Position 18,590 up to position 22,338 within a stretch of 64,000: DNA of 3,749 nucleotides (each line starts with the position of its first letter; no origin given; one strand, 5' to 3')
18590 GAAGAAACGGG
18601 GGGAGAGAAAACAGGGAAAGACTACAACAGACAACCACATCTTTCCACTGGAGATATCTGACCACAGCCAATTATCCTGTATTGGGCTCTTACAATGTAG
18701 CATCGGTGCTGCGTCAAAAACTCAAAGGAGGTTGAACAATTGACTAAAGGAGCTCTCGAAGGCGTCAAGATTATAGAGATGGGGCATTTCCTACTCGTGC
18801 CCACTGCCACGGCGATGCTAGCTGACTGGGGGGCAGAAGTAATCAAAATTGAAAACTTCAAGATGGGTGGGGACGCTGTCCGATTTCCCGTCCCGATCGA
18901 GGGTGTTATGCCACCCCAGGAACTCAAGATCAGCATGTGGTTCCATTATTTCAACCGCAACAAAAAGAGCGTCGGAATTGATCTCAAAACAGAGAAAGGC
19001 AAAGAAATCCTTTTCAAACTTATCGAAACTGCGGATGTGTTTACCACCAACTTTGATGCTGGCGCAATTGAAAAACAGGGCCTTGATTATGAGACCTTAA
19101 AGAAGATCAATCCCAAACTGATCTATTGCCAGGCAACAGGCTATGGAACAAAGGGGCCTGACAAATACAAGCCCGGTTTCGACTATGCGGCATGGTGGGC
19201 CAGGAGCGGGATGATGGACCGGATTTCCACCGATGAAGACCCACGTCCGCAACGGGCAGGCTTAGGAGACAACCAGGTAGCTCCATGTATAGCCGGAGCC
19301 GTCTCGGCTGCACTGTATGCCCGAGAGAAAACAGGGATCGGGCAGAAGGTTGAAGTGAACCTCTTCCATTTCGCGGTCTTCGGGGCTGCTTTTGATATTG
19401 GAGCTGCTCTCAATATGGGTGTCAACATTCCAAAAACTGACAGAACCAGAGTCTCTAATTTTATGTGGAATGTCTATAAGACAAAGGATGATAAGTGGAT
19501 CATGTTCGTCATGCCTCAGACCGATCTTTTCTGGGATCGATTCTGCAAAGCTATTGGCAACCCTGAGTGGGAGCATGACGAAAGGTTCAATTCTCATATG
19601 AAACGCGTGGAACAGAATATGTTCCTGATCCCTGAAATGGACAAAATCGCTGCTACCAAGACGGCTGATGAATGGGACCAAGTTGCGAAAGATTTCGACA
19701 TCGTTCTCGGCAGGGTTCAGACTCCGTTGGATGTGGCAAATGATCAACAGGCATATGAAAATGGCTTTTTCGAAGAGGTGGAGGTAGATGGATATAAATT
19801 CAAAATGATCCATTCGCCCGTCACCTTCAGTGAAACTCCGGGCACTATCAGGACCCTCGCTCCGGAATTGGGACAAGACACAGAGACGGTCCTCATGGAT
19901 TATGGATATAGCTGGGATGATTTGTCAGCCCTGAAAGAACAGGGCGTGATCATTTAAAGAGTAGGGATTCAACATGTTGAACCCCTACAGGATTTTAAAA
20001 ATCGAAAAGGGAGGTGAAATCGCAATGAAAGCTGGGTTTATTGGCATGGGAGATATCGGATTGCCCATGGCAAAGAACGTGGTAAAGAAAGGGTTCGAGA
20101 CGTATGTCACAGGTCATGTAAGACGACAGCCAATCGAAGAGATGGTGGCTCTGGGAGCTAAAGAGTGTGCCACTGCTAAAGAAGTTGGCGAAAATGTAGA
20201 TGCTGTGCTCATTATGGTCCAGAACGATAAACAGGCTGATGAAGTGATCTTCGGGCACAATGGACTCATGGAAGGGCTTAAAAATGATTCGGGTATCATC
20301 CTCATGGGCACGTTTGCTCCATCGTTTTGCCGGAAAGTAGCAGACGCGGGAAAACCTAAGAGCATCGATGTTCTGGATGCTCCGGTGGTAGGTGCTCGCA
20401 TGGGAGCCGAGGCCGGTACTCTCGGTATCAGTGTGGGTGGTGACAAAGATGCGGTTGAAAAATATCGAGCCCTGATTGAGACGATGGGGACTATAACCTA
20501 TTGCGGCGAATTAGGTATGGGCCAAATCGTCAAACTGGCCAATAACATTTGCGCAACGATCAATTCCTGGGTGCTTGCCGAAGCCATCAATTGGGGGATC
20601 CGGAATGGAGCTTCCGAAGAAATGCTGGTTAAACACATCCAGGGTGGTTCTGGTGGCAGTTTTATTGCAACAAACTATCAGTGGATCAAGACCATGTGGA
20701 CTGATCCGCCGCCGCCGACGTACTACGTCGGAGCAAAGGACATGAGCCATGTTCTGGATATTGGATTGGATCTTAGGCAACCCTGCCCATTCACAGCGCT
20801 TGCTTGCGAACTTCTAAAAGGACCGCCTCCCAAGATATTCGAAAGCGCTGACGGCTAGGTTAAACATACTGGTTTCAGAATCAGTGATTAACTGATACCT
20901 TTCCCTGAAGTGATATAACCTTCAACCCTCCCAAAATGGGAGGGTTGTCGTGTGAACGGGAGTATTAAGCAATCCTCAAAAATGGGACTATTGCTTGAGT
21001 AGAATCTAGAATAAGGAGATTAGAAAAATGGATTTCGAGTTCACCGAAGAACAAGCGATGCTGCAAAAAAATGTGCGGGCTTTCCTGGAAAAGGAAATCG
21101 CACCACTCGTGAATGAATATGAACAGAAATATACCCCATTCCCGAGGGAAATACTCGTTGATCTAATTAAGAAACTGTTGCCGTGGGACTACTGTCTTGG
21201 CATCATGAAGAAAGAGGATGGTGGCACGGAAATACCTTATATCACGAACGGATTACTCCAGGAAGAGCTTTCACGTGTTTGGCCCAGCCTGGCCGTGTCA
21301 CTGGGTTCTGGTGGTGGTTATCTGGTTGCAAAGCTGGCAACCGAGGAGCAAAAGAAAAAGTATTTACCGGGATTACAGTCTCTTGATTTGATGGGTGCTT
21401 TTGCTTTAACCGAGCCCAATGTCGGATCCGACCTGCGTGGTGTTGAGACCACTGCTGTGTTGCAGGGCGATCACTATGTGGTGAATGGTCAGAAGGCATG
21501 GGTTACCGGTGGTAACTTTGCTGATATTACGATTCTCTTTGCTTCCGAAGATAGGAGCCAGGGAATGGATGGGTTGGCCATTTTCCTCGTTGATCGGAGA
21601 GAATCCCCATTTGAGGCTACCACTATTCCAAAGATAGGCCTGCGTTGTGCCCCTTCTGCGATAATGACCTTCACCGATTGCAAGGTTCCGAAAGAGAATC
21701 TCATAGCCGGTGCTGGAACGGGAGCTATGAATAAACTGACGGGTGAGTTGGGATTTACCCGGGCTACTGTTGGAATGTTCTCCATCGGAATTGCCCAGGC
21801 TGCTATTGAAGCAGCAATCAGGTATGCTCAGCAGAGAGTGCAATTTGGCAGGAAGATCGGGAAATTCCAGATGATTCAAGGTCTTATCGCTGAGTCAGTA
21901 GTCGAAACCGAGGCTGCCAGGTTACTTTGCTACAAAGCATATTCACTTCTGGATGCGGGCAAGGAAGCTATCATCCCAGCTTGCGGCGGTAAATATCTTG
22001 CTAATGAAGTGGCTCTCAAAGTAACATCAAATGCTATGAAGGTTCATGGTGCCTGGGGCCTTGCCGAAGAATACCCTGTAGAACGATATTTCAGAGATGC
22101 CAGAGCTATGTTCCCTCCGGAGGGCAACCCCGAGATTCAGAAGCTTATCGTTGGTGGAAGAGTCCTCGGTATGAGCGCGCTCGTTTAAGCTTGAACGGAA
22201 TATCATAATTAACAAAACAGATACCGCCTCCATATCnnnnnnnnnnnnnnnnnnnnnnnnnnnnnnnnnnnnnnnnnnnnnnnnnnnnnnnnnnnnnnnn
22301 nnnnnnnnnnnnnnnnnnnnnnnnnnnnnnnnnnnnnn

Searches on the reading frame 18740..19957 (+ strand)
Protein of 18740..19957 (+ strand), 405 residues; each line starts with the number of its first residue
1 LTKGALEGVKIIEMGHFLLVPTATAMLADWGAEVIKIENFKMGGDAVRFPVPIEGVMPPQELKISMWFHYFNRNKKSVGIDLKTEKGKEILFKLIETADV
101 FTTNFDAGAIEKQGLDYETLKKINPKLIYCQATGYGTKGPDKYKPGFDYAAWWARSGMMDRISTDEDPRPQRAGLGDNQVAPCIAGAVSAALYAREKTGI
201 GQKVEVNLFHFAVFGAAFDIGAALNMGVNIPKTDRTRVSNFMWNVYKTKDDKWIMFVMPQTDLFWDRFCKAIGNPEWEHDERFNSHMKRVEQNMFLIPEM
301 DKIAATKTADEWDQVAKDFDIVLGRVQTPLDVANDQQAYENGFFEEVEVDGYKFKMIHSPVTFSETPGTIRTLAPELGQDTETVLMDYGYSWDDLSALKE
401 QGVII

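Call 65: search_protein_families(library=ncbifam, proteins=[window:18740-19957:+], max_evalue=1e-8)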
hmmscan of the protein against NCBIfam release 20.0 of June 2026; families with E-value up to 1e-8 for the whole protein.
window:18740-19957:+ (405 aa): 7 families
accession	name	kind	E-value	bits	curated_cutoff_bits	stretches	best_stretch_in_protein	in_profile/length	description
NF003809.0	PRK05398.1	subfamily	4.2e-59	200.2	442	2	4-208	3-200/416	formyl-CoA transferase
TIGR03253.1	oxalate_frc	equivalog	5.3e-58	196.7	504.2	1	5-404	3-416/416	formyl-CoA transferase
NF052585.1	SucGlutTfsCaiB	equivalog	9.8e-58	195.6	750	1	4-387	6-387/394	succinate--glutarate CoA-transferase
NF041294.1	Scnl_mescCoAtase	equivalog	7.4e-45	153.7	700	1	4-385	2-380/381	succinyl-CoA:mesaconate CoA-transferase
NF008511.0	PRK11430.1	equivalog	7.8e-45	153.6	522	1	2-321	6-315/381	CoA:oxalate CoA-transferase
NF002914.1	PRK03525.1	equivalog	5.8e-40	137.4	413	1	4-404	8-397/400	L-carnitine CoA-transferase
TIGR04253.1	mesacon_CoA_iso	equivalog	9.6e-21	74.2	725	1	4-404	1-400/403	2-methylfumaryl-CoA isomerase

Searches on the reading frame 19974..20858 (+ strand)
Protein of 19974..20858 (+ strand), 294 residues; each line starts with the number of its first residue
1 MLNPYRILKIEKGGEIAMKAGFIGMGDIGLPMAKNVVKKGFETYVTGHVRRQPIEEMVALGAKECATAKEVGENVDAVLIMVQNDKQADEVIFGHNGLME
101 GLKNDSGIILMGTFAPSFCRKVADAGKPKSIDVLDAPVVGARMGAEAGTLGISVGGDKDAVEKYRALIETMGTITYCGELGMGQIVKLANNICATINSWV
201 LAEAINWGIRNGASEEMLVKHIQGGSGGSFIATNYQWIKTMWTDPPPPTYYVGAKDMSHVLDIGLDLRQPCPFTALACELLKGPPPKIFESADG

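Call 65: search_protein_families(library=ncbifam, proteins=[window:19974-20858:+], max_evalue=1e-8)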
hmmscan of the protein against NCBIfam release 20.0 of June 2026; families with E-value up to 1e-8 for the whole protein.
window:19974-20858:+ (294 aa): 8 families
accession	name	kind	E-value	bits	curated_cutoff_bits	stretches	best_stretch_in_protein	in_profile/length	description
NF008592.0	PRK11559.1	equivalog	1.7e-53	181.9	397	1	17-282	2-267/296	2-hydroxy-3-oxopropionate reductase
TIGR01505.1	tartro_sem_red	equivalog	4.6e-52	177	340.75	1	19-282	1-264/291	2-hydroxy-3-oxopropionate reductase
TIGR01692.1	HIBADH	equivalog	2e-41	142.2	291.6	1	22-253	1-232/288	3-hydroxyisobutyrate dehydrogenase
NF043037.1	ThreonDh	equivalog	2.8e-37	128.8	350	1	18-280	3-266/297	L-threonate dehydrogenase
NF011633.0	PRK15059.1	equivalog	3.2e-35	121.7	451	1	18-232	1-214/292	2-hydroxy-3-oxopropionate reductase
NF012005.0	PRK15461.1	equivalog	1.2e-32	113.3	348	1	20-277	4-262/298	sulfolactaldehyde 3-reductase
NF007161.0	PRK09599.1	subfamily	1.9e-10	40.4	271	1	18-191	1-177/302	NADP-dependent phosphogluconate dehydrogenase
TIGR00872.1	gnd_rel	equivalog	3.1e-10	39.8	297.2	1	18-191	1-175/299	phosphogluconate dehydrogenase (NAD(+)-dependent, decarboxylating)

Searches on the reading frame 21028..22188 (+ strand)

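Call 65: search_protein_families(library=ncbifam, proteins=[window:21028-22188:+], max_evalue=1e-8)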
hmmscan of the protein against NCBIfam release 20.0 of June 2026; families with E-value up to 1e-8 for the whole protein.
window:21028-22188:+ (386 aa): 20 families
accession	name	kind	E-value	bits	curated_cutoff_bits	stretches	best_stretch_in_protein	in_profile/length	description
NF045552.1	GlutCoADH_Des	equivalog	8.1e-88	295.2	470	1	1-382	1-382/387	glutaryl-CoA dehydrogenase Acd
NF042972.1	AcrlCoAredClosAcrC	equivalog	3.6e-82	276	640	1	1-380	1-377/378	acryloyl-CoA reductase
NF058590.1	AcCoDHFadEBacil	equivalog_domain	8.9e-58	196.2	600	1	4-380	20-411/586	acyl-CoA dehydrogenase FadE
NF043006.1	CyhCrbnylCoADH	equivalog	6.5e-57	193.2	650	1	6-378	5-374/380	cyclohexane-1-carbonyl-CoA dehydrogenase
NF052270.1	Staph_DH_FadE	equivalog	2.4e-54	184.6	600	1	5-386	21-400/400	acyl-CoA dehydrogenase FadE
NF042439.1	SulpropCoADesulf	equivalog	4.4e-51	173.8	600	1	60-383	43-374/379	3-sulfinopropanoyl-CoA desulfinase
NF045652.1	ProlPCPDhRedW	equivalog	3.1e-50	171.1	650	1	100-375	95-369/376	L-prolyl-[peptidyl-carrier protein] dehydrogenase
NF008997.0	PRK12341.1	equivalog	2.2e-48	165.3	537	1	1-377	1-374/382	acyl-CoA dehydrogenase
NF053553.1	prodigi_MBC_PigA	equivalog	3.5e-43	148.2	500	1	1-376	1-376/381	prodigiosin MBC biosynthesis dehydrogenase PigA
NF002885.1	PRK03354.1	equivalog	6.7e-40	137.3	540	1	1-379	1-373/378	crotonobetainyl-CoA dehydrogenase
TIGR03207.1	cyc_hxne_CoA_dh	equivalog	2.7e-39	135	575.35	1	7-376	3-368/372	cyclohexanecarboxyl-CoA dehydrogenase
NF049984.1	Rv1679_FadE16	equivalog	5.9e-26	91.6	600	1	107-360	91-346/371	Rv1679 family acyl-CoA dehydrogenase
TIGR03203.1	pimD_small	equivalog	3.4e-22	79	652.7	1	2-357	1-354/378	pimeloyl-CoA dehydrogenase small subunit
TIGR03204.1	pimC_large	equivalog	1.4e-21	76.8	623.85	1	2-288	1-285/395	pimeloyl-CoA dehydrogenase large subunit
NF007000.1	PRK09463.1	subfamily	8.1e-18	64.1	600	1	8-150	39-186/726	acyl-CoA dehydrogenase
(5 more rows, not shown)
